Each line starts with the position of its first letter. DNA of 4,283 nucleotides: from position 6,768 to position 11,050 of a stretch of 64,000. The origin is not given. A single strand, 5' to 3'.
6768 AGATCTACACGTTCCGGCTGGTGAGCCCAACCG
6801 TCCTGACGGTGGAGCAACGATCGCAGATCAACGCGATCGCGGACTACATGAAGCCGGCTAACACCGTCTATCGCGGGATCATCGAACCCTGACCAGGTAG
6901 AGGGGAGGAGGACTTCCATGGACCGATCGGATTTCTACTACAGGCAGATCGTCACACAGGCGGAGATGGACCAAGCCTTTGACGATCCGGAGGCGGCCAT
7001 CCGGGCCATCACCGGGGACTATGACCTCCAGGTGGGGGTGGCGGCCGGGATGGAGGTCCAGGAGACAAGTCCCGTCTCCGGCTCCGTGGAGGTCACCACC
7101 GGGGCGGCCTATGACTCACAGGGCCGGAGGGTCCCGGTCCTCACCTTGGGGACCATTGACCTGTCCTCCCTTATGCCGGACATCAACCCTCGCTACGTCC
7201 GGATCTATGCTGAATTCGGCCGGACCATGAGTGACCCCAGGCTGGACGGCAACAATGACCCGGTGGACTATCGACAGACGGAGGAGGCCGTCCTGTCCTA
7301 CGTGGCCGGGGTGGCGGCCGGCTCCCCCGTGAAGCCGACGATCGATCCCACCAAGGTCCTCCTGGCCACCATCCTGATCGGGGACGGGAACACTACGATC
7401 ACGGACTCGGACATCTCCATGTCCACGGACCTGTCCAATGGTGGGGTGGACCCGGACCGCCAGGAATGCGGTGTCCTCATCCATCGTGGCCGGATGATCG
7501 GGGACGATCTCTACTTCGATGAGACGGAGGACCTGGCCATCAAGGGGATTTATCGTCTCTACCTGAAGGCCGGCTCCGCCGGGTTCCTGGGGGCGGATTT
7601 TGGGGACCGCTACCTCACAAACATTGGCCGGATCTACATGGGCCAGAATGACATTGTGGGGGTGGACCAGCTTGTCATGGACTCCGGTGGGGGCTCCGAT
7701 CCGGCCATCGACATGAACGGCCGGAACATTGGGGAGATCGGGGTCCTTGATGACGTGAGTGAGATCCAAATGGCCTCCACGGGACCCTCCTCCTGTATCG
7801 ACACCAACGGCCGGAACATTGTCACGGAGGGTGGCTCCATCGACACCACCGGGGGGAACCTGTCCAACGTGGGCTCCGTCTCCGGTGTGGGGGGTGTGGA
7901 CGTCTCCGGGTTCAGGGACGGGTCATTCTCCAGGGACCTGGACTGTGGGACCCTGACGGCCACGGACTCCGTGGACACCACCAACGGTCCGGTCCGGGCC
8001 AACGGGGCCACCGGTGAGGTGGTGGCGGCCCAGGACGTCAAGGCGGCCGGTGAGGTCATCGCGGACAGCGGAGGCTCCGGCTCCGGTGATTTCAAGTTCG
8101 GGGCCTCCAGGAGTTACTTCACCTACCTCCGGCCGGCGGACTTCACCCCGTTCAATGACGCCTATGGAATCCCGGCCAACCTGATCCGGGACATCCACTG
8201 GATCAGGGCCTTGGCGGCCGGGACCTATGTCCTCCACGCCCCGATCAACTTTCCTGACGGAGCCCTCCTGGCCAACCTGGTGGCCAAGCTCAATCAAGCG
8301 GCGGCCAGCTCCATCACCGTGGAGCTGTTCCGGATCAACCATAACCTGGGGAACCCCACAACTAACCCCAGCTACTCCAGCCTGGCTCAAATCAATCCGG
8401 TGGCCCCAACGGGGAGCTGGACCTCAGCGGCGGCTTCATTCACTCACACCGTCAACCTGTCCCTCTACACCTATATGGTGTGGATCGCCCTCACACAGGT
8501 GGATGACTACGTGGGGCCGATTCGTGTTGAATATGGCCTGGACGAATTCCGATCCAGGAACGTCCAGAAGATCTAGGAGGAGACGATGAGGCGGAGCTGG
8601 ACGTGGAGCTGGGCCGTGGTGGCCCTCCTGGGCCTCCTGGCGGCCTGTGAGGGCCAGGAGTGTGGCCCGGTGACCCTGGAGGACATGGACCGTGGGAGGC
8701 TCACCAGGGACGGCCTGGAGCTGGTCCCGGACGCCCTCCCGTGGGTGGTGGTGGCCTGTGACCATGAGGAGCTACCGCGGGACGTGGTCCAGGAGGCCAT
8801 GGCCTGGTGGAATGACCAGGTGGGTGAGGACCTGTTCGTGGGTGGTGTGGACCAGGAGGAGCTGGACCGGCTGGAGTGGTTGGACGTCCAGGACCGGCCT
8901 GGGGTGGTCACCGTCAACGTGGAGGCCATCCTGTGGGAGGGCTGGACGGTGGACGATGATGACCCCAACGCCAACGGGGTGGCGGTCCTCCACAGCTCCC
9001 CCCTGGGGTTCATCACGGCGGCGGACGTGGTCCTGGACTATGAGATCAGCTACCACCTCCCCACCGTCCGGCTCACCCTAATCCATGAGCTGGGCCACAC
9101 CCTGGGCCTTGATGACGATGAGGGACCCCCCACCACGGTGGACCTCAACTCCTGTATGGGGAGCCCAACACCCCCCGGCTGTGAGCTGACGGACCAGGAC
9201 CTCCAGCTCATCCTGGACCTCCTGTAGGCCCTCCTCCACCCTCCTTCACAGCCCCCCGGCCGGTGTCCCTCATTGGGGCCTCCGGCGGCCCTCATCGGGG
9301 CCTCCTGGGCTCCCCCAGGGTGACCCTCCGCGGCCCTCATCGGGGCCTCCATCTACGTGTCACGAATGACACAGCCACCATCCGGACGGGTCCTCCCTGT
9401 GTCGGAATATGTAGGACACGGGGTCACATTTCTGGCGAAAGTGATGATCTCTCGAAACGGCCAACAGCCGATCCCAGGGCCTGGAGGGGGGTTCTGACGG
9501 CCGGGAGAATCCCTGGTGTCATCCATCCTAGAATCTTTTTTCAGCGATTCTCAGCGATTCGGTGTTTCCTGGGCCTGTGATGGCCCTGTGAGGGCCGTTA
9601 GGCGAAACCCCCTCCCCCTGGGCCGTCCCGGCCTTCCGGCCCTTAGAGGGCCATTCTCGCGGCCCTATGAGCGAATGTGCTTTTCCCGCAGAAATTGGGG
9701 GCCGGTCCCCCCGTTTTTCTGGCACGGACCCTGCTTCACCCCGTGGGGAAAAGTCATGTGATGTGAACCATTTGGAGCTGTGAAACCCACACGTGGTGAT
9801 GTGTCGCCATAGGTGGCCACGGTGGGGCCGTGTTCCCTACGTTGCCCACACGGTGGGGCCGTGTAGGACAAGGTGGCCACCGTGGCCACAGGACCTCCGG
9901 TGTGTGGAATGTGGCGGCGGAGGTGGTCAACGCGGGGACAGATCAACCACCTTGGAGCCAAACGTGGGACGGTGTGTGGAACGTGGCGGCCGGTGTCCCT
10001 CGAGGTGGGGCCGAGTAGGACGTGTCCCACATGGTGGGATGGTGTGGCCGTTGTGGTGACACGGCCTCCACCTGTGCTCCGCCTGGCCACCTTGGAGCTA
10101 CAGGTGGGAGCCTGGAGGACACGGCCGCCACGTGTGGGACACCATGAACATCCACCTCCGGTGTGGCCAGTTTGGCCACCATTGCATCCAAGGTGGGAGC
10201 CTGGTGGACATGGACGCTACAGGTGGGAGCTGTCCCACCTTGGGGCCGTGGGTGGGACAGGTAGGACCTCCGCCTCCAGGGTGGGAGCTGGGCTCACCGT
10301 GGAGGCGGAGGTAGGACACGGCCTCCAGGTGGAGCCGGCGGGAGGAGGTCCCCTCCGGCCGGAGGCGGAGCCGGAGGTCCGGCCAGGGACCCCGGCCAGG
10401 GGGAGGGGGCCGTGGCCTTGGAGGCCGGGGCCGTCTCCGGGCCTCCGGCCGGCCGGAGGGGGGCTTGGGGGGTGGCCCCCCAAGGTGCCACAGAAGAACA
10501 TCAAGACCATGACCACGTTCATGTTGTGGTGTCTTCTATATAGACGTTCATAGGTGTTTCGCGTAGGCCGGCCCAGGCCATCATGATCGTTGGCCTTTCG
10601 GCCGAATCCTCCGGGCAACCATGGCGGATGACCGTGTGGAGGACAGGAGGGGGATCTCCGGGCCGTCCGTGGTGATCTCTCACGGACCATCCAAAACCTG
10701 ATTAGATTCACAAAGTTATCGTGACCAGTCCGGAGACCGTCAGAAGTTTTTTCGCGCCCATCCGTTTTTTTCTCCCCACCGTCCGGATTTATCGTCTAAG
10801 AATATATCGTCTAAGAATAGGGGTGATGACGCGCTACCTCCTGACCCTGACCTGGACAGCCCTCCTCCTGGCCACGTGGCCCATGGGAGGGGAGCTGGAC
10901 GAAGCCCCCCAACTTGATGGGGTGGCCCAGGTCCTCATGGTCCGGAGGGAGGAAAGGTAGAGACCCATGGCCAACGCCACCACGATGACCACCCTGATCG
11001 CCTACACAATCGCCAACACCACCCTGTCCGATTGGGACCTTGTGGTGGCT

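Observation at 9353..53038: A ~375-bp diverged, essentially indel-free inverted repeat brackets the 43-kb non-structural block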

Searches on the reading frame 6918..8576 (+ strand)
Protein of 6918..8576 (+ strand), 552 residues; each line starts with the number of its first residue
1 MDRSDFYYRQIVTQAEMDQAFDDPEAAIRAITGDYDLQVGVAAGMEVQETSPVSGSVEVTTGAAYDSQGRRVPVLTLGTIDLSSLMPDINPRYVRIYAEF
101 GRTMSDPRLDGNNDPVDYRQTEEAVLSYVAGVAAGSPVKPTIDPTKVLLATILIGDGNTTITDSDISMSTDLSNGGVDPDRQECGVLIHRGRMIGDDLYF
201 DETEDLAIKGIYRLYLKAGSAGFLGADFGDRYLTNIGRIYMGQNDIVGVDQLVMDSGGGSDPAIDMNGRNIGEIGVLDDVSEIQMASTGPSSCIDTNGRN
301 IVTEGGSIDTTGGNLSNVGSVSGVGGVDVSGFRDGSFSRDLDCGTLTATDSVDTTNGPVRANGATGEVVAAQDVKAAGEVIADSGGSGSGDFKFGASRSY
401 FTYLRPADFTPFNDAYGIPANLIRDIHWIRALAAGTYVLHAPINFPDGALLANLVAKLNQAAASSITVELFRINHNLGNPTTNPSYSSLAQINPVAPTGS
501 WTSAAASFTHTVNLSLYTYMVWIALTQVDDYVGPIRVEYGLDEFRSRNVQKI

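Call 11: search_protein_families(library=pfam, proteins=[window:6918-8576:+], max_evalue=0.01)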
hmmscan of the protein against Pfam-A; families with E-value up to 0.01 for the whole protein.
window:6918-8576:+ (552 aa): 0 families

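Call 37: find_homologous_proteins(query=window:6918-8576:+, max_evalue=1e-10)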
Query window:6918-8576:+ (552 aa): 11 proteins with E <= 1e-10 among 8000 candidates.
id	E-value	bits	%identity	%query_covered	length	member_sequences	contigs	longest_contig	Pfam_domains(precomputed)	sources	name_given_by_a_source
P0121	0.0e+0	1226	100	100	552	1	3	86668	-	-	-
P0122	6.8e-44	168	52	36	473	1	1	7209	-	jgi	jgi:hypothetical protein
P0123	1.1e-43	168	51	35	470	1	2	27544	-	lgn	-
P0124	5.6e-42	162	49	35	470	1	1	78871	-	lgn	-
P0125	1.4e-41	161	30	99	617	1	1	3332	-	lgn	-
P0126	1.8e-41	160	41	50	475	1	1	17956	-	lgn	-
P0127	1.7e-38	151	50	35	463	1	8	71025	-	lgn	-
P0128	8.4e-37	145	40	47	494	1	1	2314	-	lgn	-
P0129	4.1e-35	139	39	50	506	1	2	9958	-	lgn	-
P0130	2.8e-33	133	36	50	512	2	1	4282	-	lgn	-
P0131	3.3e-33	133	48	35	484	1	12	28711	-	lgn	-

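Call 38: find_encoding_contigs(protein=P0124, flank=10000, max_places=2)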
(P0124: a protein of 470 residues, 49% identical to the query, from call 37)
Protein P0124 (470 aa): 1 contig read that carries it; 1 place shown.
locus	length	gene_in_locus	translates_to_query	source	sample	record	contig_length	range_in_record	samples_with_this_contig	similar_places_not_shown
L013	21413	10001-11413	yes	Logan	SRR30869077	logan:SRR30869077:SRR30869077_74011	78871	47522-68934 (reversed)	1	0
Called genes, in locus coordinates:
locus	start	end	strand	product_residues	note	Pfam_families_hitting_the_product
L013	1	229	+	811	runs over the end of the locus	PF10145:PhageMin_Tail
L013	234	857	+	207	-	PF19266:CIS_tube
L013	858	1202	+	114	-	-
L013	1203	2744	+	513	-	PF05954:Phage_GPD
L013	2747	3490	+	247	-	PF04717:Phage_base_V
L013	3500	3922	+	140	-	PF04965:GPW_gp25 (weak)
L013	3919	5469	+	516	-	-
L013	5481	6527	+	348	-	-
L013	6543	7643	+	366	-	-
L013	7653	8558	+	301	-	PF13385:Laminin_G_3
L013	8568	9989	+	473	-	-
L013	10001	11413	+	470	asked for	-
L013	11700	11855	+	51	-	-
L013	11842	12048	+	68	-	-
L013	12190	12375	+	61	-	-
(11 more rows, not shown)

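Call 39: find_encoding_contigs(protein=P0123, flank=10000, max_places=2)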
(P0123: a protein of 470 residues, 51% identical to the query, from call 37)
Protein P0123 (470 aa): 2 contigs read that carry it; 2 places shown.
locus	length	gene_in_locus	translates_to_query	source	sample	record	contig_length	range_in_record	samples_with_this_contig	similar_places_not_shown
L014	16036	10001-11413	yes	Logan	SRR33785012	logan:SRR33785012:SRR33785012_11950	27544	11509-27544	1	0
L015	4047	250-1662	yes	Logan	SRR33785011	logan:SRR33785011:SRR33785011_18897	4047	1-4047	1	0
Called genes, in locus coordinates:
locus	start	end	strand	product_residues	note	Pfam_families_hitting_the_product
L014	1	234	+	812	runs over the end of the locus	PF10145:PhageMin_Tail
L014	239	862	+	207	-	PF19266:CIS_tube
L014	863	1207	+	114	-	-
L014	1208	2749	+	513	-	PF05954:Phage_GPD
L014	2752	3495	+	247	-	PF04717:Phage_base_V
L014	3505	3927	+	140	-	PF04965:GPW_gp25 (weak)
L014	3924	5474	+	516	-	-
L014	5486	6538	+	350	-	-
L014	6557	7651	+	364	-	-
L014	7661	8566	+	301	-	PF13385:Laminin_G_3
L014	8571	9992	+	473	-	-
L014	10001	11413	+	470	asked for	-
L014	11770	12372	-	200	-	-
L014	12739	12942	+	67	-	-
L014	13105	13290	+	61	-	-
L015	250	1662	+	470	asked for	-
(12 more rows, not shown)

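Call 67: find_encoding_contigs(protein=P0122, flank=10000, max_places=2)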
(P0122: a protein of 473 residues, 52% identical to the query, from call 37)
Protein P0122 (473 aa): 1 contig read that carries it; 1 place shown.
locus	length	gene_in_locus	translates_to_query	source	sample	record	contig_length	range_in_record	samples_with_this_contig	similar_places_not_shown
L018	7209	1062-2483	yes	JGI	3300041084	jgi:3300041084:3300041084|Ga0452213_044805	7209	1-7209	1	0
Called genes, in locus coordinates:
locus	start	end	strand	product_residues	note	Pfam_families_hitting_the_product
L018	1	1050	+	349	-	?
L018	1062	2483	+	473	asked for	-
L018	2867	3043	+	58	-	-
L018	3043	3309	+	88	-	-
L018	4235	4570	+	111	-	-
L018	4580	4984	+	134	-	PF01844:HNH, PF14279:HNH_5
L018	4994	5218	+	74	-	-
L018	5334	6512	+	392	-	PF20529:DUF6744 (weak)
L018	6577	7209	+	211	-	?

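Call 68: find_encoding_contigs(protein=P0127, flank=10000, max_places=3)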
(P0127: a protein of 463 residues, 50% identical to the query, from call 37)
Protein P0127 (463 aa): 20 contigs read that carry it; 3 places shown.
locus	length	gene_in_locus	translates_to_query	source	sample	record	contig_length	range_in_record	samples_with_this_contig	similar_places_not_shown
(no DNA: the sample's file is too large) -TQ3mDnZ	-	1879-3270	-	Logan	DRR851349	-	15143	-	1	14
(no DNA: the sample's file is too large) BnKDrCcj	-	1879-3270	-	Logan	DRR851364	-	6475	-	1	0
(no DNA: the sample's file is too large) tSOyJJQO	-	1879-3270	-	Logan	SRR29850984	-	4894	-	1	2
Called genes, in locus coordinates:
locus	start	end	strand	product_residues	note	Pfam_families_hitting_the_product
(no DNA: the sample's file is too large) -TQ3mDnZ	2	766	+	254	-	?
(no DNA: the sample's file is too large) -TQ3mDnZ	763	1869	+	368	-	-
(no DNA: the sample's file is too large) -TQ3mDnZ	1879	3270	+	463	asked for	-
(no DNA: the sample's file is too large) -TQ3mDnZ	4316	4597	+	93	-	-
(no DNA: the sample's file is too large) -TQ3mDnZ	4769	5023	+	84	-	-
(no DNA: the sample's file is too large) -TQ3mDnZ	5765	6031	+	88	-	-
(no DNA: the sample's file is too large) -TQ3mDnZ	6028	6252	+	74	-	-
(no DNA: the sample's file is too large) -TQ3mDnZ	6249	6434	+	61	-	-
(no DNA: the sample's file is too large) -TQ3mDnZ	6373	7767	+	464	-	-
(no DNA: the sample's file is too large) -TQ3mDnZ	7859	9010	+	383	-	PF20030:bpMoxR, PF13191:AAA_16 (weak), PF07728:AAA_5, PF17868:AAA_lid_8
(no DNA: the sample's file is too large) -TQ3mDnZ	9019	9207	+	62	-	-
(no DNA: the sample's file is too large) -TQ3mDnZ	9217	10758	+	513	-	PF05762:VWA_CoxE (weak), PF13519:VWA_2 (weak)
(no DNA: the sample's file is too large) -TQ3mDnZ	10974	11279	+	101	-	PF01381:HTH_3 (faint)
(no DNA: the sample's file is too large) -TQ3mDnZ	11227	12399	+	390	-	PF12705:PDDEXK_1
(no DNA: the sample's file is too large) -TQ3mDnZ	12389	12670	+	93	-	-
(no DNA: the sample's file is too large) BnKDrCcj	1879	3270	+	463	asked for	-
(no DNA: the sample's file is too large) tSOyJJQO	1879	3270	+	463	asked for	-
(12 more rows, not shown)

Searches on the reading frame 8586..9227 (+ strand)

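Call 11: search_protein_families(library=pfam, proteins=[window:8586-9227:+], max_evalue=0.01)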
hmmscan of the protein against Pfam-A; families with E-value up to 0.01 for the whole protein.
window:8586-9227:+ (213 aa): 1 family
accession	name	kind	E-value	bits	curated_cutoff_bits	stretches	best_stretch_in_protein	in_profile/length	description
PF06262.17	Zincin_1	-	0.0019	18.5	22.4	1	161-179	73-91/97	Zincin-like metallopeptidase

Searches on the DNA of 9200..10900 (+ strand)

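Call 7: search_dna_similar(query=window:9228-9872:+, collection=phages, mode=distant, max_rows=20)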
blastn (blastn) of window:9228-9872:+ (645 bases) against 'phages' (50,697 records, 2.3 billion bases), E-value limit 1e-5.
No match.

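Call 79: search_rna_families(source=window, start=9200, end=10900, threshold=evalue, max_evalue=5)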
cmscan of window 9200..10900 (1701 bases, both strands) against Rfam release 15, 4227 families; matches with E-value up to 5: 7.
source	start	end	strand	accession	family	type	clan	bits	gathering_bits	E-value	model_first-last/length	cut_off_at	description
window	9577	9657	+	RF00719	mir-326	Gene; miRNA;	-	19.4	66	1.4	1-95/95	no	mir-326 microRNA precursor family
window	9839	9932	+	RF01070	sucA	Cis-reg;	-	18.9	40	1.7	1-83/83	no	SucA RNA motif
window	10272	10306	-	RF01790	htlv_FSE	Cis-reg; frameshift_element;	-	18.2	45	2.5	1-43/43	no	ribosomal frameshift site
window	10276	10315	+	RF00523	Prion_pknot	Cis-reg;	-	18.1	39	2.5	1-40/40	no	Prion pseudoknot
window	10266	10312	+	RF03195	mir-3934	Gene; miRNA;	-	17.9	84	4.3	1-92/92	no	mir-3934 microRNA precursor family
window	10272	10306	+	RF01790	htlv_FSE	Cis-reg; frameshift_element;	-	17.8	45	3.1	1-43/43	no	ribosomal frameshift site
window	10818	10863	+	RF00274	SNORD57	Gene; snRNA; snoRNA; CD-box;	CL00058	16.9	47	3.9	1-72/72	no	Small nucleolar RNA SNORD57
